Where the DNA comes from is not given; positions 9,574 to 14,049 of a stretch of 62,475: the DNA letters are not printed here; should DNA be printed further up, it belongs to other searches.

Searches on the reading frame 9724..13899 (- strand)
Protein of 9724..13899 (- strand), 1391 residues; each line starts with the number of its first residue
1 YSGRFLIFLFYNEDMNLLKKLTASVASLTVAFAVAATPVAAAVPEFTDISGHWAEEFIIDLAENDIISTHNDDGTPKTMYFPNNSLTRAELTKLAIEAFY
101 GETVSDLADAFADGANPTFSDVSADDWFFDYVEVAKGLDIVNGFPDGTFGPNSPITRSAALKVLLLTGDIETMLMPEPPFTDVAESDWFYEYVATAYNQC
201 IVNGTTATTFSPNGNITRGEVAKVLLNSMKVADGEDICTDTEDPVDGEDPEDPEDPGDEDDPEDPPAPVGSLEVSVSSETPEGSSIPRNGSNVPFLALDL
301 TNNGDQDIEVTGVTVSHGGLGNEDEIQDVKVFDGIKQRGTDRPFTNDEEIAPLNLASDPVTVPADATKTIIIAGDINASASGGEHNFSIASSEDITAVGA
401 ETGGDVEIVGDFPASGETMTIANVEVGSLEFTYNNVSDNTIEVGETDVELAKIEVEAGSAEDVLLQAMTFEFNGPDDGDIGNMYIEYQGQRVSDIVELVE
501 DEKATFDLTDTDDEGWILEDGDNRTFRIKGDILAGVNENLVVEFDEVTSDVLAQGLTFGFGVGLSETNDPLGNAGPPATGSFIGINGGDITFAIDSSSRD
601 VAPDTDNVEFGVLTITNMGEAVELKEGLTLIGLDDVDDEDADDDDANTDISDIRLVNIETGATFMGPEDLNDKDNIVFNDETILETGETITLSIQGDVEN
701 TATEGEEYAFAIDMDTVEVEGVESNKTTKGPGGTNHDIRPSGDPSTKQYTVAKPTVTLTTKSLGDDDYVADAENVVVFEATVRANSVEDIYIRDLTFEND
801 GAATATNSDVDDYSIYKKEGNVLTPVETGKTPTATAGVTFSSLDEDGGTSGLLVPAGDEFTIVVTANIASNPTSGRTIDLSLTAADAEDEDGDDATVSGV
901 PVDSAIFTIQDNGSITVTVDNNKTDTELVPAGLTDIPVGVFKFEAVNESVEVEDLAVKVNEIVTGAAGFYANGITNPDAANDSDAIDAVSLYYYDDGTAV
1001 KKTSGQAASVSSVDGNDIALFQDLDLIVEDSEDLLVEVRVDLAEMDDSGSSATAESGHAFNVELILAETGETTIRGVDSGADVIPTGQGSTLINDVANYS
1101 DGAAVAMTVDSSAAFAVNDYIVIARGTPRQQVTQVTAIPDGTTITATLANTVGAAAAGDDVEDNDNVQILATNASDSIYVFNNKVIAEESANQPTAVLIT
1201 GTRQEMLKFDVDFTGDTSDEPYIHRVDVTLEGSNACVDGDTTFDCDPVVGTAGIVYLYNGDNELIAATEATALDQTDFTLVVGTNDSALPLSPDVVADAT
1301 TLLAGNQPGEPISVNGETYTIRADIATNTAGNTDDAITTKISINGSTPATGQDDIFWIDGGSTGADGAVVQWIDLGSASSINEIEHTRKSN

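Call 73: search_protein_families(library=pfam, proteins=[window:9724-13899:-], max_evalue=0.0001)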
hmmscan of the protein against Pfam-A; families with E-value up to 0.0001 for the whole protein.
window:9724-13899:- (1391 aa): 1 family
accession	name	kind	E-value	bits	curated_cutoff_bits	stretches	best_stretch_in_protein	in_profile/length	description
PF00395.25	SLH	-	1.7e-33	114.8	20.8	2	118-159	1-42/44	S-layer homology domain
